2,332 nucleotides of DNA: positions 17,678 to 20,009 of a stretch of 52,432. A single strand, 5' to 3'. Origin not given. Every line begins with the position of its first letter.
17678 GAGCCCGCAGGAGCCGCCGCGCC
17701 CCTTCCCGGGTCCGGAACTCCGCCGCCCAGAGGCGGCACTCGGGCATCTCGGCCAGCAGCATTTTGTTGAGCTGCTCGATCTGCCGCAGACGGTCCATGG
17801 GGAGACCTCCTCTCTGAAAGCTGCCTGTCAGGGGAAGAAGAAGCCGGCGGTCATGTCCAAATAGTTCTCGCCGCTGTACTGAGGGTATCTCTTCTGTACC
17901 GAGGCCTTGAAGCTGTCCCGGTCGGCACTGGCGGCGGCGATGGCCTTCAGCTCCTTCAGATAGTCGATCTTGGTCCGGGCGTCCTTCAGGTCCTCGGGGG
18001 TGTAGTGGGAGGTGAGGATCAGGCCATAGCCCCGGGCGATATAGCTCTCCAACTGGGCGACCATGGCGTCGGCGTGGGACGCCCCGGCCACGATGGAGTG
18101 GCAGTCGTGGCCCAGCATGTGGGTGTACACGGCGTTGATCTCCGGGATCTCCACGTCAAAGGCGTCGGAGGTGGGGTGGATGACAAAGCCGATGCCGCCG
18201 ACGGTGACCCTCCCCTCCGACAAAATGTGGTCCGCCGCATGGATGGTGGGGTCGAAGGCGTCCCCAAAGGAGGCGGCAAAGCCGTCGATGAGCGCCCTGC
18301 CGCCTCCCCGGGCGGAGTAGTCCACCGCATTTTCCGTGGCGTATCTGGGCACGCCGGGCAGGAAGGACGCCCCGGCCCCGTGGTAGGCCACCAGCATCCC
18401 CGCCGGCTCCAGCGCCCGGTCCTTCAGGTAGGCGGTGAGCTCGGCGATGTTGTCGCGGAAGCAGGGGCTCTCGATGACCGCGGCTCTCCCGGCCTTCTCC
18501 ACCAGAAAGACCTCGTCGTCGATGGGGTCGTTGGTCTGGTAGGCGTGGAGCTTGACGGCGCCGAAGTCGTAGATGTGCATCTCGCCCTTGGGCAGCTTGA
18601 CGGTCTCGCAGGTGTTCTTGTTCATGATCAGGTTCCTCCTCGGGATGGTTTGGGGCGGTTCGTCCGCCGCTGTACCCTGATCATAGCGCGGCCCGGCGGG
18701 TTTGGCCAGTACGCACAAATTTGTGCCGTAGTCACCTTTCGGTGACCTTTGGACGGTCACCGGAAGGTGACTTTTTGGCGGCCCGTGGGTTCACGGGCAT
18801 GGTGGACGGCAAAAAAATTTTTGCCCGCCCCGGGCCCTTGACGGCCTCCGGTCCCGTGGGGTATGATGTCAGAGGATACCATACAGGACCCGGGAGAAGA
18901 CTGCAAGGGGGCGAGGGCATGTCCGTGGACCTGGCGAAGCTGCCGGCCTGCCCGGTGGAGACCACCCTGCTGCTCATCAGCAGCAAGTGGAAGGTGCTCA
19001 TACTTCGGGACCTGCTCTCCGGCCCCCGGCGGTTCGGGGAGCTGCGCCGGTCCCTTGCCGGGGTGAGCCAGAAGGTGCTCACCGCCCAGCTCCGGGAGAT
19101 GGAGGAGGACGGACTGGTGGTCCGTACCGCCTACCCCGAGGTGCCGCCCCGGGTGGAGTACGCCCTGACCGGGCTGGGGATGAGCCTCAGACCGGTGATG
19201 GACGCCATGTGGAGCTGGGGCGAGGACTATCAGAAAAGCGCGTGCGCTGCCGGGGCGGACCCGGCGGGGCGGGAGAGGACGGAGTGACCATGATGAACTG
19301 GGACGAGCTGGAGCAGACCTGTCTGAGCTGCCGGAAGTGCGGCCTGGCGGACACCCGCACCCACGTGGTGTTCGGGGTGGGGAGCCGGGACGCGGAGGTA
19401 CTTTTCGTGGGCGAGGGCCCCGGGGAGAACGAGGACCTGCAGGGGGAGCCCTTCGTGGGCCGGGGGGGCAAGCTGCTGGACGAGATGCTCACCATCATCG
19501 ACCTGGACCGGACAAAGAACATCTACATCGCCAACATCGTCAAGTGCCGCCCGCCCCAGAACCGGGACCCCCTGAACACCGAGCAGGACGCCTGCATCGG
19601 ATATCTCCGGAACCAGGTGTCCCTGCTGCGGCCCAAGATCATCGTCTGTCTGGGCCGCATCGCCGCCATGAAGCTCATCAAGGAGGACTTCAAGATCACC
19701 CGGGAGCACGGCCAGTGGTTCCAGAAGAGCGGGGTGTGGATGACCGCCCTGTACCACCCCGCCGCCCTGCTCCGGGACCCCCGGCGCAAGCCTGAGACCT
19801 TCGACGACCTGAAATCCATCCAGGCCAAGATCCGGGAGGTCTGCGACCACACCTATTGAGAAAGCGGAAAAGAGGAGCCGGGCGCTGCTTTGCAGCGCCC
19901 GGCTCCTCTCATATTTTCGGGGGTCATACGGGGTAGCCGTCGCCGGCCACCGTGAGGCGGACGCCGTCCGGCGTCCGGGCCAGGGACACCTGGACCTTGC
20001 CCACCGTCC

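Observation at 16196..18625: Sir2 (catalytic His replaced by Gln) plus Zn-type macrodomain pair, a SirTM-like ADP-ribosylation writer/eraser module without GcvH-L/LplA2 partners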

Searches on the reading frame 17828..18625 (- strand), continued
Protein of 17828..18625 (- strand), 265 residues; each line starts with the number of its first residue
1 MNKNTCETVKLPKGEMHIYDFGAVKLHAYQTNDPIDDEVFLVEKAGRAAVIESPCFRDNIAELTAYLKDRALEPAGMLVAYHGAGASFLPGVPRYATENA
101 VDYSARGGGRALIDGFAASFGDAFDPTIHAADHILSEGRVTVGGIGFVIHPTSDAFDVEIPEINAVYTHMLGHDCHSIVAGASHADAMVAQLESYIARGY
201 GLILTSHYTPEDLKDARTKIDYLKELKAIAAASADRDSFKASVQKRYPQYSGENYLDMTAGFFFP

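Call 30: predict_structure(alignment_id=A1)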
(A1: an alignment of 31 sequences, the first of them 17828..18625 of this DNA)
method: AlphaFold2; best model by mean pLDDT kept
length: 265 residues; sequences in the alignment: 31
mean_pLDDT: 84.6   pTM: 0.84
mean pLDDT of the five models: 84.6, 83.4, 83.3, 82.3, 80.4
residues with pLDDT >= 90: 123; 70-90: 106; 50-70: 25; < 50: 11
segments of 3 or more residues with pLDDT < 50: 1-3, 208-213
pLDDT, mean of each block of 10 residues (from residue 1): 70 88 90 69 97 90 95 96 90 95 86 85 92 97 96 88 86 57 85 90 65 64 89 93 81 68 80
secondary structure, 60 per line:
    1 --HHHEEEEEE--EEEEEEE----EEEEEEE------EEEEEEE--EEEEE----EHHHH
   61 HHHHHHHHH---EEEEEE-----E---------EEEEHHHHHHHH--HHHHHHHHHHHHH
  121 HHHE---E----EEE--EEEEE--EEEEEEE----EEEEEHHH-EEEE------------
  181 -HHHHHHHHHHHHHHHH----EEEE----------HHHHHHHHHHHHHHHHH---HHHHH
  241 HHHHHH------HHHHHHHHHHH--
elements in order: E6-11 E14-20 E25-31 E38-44 E47-51 H57-69 E73-78 E94-97 H98-105 H108-123 E133-135 E138-142 E145-151 E156-160 E165-168 H182-197 E202-205 H216-232 H236-246 H253-263

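Call 47: search_solved_structures(query=A2, max_evalue=10, show_alignments=2)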
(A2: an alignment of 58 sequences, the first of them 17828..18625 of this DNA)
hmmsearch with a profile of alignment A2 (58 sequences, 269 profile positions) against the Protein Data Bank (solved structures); distinct sequences matched with E-value up to 10: 3.
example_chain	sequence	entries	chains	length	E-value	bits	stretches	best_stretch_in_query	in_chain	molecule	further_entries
5f2h_A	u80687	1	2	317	0.075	15.5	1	15-58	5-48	Uncharacterized protein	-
6t5k_C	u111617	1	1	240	0.64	12.4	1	42-86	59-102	Zn-dependent hydrolase, glyoxylase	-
5mmd_E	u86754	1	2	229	1.2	11.5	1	42-114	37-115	Metallo-beta-lactamase 1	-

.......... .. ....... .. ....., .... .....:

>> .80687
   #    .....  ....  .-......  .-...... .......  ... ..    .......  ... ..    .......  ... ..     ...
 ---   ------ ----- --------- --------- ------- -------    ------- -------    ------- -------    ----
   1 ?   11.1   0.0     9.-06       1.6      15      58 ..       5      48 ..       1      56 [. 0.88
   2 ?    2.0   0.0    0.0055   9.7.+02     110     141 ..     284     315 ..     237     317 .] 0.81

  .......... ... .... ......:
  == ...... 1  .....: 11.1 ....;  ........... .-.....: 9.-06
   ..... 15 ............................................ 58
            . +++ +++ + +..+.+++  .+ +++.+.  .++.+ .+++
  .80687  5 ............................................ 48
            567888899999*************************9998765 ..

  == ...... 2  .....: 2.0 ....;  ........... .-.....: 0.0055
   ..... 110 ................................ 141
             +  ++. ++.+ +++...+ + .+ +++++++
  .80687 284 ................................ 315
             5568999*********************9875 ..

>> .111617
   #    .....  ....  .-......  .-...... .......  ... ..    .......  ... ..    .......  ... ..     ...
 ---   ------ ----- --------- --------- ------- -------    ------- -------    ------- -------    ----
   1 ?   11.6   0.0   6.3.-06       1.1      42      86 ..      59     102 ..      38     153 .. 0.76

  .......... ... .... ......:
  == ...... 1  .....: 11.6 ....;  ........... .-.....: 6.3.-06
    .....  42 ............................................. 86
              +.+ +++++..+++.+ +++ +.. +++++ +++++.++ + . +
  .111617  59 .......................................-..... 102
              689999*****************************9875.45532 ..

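Call 57: search_protein_families(library=padloc, proteins=[window:17828-18625:-], max_evalue=0.01)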
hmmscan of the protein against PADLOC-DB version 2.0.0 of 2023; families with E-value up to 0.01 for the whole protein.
window:17828-18625:- (265 aa): 0 families

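Call 71: fold_search(model_id=the predicted structure, library=pdb)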
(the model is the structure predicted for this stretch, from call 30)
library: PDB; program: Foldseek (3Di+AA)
matches with E <= 10: 505; with E <= 0.001: 318
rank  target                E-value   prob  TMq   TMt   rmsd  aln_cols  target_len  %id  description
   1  8d2z_B                1.7e-09  1.00  0.62  0.55   6.3       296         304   14  Crystal Structure of a Metallo-beta-lactamase superfamily protein from Burkholderia cenocepacia (released 2023-07-05)
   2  8d2z_A                3.1e-09  1.00  0.63  0.56   6.3       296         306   15  Crystal Structure of a Metallo-beta-lactamase superfamily protein from Burkholderia cenocepacia (released 2023-07-05)
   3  5acp_B                4.0e-09  1.00  0.45  0.53   6.7       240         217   17  W228R-Investigation of the impact from residues W228 and Y233 in the metallo-beta-lactamase GIM-1 (released 2015-12-23)
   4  2znb_A                4.5e-09  1.00  0.54  0.63   5.9       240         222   15  METALLO-BETA-LACTAMASE (CADMIUM-BOUND FORM) (released 1998-01-28)
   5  2fhx_A                4.5e-09  1.00  0.55  0.59   5.9       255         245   13  Pseudomonas aeruginosa SPM-1 metallo-beta-lactamase (released 2006-01-17)
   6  5acq_B                6.0e-09  1.00  0.45  0.53   6.6       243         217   17  W228A-Investigation of the impact from residues W228 and Y233 in the metallo-beta-lactamase GIM-1 (released 2015-12-23)
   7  5acq_A                8.5e-09  1.00  0.46  0.54   6.7       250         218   16  W228A-Investigation of the impact from residues W228 and Y233 in the metallo-beta-lactamase GIM-1 (released 2015-12-23)
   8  6uxu_A                9.5e-09  1.00  0.60  0.54   7.3       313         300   15  X-ray Crystal Structure of Chlorothalonil Dehalogenase: Analyzing the Catalytic Mechanism of Hydrolytic Dehalogenation (released 2020-05-13)
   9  5n5h                  1.1e-08  1.00  0.52  0.58   5.3       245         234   17  Crystal structure of metallo-beta-lactamase VIM-1 in complex with ML302F inhibitor (released 2018-03-07)
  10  4uwo                  1.2e-08  1.00  0.52  0.58   5.6       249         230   16  Native di-zinc VIM-26. Leu224 in VIM-26 from Klebsiella pneumoniae has implications for drug binding. (released 2015-02-04)
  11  5n5g                  1.3e-08  1.00  0.51  0.57   6.3       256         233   17  Crystal structure of di-zinc metallo-beta-lactamase VIM-1 (released 2018-03-07)
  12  5n55_A                1.4e-08  1.00  0.52  0.58   5.5       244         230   16  mono-Zinc VIM-5 metallo-beta-lactamase in complex with (1-chloro-4-hydroxyisoquinoline-3-carbonyl)-L-tryptophan (Compo (released 2017-05-17)
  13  6cac_B                1.6e-08  1.00  0.52  0.58   5.7       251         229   14  Crystal structure of NDM-1 metallo-beta-lactamase harboring an insertion of a Pro residue in L3 loop (released 2018-10-17)
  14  8r5t_B                1.6e-08  1.00  0.48  0.56   6.2       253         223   16  Crystal structure of NDM-1 in complex with benzobisheterocycle compound 14. (released 2024-04-10)
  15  2ynw_B                1.8e-08  1.00  0.45  0.53   6.6       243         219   16  GIM-1-2Mol native. Crystal structures of Pseudomonas aeruginosa GIM- 1: active site plasticity in metallo-beta-lactama (released 2013-07-24)
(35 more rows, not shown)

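Call 75: find_encoding_contigs(protein=window:17828-18625:-, flank=6000, max_places=4)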
Protein window:17828-18625:- (265 aa): 10 contigs read that carry it; 4 places shown.
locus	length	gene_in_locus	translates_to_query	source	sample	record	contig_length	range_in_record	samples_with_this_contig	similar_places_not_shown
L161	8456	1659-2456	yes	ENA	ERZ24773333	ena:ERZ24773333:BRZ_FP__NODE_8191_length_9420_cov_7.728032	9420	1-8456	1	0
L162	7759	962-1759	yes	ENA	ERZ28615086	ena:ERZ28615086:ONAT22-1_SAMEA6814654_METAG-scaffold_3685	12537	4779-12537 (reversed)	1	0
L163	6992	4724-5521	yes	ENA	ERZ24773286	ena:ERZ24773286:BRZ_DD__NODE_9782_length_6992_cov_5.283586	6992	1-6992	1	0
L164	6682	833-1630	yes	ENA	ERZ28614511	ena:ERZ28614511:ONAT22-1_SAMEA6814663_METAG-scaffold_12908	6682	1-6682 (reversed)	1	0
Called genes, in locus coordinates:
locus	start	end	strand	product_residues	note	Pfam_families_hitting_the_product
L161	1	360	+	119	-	?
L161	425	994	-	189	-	PF03167:UDG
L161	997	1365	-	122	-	PF01638:HxlR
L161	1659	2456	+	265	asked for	-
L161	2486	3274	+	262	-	PF01661:Macro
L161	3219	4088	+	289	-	-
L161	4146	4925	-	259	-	-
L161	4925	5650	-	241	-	PF00005:ABC_tran, PF13304:AAA_21 (weak)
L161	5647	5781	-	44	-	-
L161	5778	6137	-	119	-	PF00392:GntR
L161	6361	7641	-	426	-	PF01053:Cys_Met_Meta_PP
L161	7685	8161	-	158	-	PF10646:Germane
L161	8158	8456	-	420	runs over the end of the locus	?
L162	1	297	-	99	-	?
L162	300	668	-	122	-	PF01638:HxlR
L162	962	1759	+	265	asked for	-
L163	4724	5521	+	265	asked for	-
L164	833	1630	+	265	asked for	-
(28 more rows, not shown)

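Call 77: find_encoding_contigs(protein=P0121, flank=5000, max_places=3)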
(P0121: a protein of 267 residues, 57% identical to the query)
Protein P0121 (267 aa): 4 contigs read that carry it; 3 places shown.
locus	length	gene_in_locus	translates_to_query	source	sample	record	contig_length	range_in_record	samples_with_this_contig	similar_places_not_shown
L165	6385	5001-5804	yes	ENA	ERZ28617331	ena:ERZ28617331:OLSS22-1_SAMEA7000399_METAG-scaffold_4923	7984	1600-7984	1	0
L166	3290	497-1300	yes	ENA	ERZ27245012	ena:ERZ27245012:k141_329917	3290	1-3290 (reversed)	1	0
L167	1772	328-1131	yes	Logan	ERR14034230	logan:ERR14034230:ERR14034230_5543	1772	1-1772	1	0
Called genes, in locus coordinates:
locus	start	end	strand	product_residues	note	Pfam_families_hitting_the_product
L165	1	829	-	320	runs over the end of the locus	-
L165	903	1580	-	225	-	-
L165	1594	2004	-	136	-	PF01327:Pep_deformylase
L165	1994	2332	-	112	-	PF01638:HxlR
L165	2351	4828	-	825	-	PF00005:ABC_tran (faint), PF02463:SMC_N (faint), PF13191:AAA_16 (faint), PF13481:AAA_25 (faint), PF13555:AAA_29 (faint), PF20703:nSTAND1 (faint), PF13304:AAA_21 (faint), PF17755:UvrA_DNA-bind, +2 more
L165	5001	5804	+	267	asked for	-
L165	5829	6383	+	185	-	?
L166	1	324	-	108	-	?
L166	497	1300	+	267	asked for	-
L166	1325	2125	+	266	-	PF01661:Macro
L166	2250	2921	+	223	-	-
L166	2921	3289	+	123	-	?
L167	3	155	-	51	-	PF00005:ABC_tran (weak)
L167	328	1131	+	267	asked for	-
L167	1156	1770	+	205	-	?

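Call 78: find_encoding_contigs(protein=P0127, flank=5000, max_places=3)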
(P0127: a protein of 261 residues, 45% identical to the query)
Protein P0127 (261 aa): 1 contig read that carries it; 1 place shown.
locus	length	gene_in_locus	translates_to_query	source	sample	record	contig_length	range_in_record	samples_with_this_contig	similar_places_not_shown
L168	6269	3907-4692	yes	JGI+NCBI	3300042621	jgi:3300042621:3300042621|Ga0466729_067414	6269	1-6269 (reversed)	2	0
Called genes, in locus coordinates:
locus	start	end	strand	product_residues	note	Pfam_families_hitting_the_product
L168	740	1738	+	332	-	-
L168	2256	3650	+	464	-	-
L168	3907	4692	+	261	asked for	-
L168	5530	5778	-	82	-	-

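Call 79: find_encoding_contigs(protein=P0122, flank=5000, max_places=2)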
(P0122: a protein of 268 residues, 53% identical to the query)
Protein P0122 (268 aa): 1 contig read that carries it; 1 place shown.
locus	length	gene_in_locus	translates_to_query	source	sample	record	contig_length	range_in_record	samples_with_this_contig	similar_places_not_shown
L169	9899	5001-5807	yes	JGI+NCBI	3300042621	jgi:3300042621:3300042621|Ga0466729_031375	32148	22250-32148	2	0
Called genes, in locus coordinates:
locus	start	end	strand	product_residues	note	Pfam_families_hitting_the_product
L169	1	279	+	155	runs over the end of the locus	PF01325:Fe_dep_repress, PF02742:Fe_dep_repr_C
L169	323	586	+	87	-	PF04023:FeoA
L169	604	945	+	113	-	PF04023:FeoA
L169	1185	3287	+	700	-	PF01926:MMR_HSR1, PF02421:FeoB_N, PF09439:SRPRB (faint), PF17910:FeoB_Cyto, PF07670:Gate, PF07664:FeoB_C, PF07670:Gate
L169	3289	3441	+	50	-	-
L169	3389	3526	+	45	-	-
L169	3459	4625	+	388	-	PF04966:OprB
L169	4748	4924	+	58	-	-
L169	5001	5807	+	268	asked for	-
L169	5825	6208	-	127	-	-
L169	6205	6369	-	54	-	-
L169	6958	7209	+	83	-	-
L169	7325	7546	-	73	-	-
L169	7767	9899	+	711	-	?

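Call 80: find_encoding_contigs(protein=P0124, flank=5000, max_places=2)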
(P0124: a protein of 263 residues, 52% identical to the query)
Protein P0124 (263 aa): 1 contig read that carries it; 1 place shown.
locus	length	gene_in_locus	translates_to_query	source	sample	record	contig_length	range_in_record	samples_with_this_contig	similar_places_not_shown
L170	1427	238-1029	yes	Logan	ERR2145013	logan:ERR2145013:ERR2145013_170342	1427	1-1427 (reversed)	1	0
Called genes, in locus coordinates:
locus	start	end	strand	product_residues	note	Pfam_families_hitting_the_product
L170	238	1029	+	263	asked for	-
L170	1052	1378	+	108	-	PF01638:HxlR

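Call 81: find_encoding_contigs(protein=P0129, flank=5000, max_places=2)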
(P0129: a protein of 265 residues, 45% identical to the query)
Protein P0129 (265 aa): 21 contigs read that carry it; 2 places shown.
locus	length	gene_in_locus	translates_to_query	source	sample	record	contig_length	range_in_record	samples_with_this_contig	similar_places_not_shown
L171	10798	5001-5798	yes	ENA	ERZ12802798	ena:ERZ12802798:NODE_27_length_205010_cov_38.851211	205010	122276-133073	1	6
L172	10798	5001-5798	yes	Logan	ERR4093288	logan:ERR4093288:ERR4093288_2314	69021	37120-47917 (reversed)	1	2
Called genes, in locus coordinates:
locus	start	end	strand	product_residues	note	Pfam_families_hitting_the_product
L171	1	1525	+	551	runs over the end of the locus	-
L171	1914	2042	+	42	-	-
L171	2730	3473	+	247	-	-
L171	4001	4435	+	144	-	-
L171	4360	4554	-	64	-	PF12838:Fer4_7 (faint), PF25160:LdpA_Fe-S-bd (weak), PF12837:Fer4_6 (weak), PF13237:Fer4_10 (weak), PF00037:Fer4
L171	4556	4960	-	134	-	PF01638:HxlR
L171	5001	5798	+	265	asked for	-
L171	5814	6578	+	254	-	PF01661:Macro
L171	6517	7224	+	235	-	-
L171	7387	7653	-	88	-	PF01809:YidD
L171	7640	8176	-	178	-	PF01965:DJ-1_PfpI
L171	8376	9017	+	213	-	PF02659:Mntp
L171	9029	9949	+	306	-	PF00291:PALP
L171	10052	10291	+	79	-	-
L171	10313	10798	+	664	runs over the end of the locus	PF12146:Hydrolase_4 (faint), PF12695:Abhydrolase_5, PF16173:DUF4874, PF16116:DUF4832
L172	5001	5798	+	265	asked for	-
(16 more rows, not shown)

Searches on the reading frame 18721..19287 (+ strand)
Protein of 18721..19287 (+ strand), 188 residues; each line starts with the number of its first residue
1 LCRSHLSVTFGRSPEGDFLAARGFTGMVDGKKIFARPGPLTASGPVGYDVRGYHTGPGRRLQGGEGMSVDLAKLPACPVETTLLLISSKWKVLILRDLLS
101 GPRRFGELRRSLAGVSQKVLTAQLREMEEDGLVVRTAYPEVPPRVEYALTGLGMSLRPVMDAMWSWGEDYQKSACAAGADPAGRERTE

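Call 3: search_protein_families(library=pfam, proteins=[window:18721-19287:+], max_evalue=0.01)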
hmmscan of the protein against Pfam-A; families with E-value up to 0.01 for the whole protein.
window:18721-19287:+ (188 aa): 3 families
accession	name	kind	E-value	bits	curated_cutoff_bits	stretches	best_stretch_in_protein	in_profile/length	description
PF01638.23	HxlR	-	3.6e-32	110.5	20.8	1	85-172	1-88/91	HxlR-like helix-turn-helix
PF25213.1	HVO_A0261_N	-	0.0013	19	35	1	84-154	6-68/86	HVO_A0261 N-terminal domain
PF01022.26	HTH_5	-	0.0051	17.1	22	1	91-133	4-45/47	Bacterial regulatory protein, arsR family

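Call 4: search_protein_families(library=ncbifam, proteins=[window:18721-19287:+], max_evalue=0.01)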
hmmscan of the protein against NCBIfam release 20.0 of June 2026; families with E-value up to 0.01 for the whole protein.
window:18721-19287:+ (188 aa): 2 families
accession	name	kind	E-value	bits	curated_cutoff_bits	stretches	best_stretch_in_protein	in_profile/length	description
NF047364.1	redox_TF_RrpB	exception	1.1e-34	118.8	175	1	76-172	4-105/105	MarR family transcription factor RrpB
NF047367.1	redox_TF_RrpA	exception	7.4e-22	77.5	185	1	76-170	5-100/101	MarR family transcription factor RrpA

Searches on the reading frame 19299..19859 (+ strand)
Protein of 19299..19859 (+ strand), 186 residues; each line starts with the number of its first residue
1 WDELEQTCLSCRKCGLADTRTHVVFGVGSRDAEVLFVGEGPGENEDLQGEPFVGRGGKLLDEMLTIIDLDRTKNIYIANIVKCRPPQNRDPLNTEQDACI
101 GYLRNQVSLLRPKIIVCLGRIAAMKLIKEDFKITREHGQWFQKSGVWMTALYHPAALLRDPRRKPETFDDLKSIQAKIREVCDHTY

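Call 3: search_protein_families(library=pfam, proteins=[window:19299-19859:+], max_evalue=0.01)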
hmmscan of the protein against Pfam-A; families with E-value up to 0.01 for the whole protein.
window:19299-19859:+ (186 aa): 1 family
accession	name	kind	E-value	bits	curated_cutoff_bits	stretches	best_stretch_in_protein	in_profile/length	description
PF03167.25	UDG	-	6.9e-33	114.1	24.3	1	25-168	1-137/141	Uracil DNA glycosylase superfamily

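Call 4: search_protein_families(library=ncbifam, proteins=[window:19299-19859:+], max_evalue=0.01)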
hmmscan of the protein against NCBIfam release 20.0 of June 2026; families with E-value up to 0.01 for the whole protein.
window:19299-19859:+ (186 aa): 3 families
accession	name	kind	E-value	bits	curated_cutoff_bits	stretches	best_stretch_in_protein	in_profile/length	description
TIGR00758.1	UDG_fam4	subfamily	3.8e-61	205.8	125.3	1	11-176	1-169/173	uracil-DNA glycosylase, family 4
NF040953.1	Arch_udg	equivalog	1.6e-55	187.5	250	1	2-175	2-183/184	type-4 uracil-DNA glycosylase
TIGR03914.1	UDG_fam_dom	hypoth_equivalog_domain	5.6e-36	124.3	189.95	1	2-163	46-214/231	UdgX family uracil-DNA binding protein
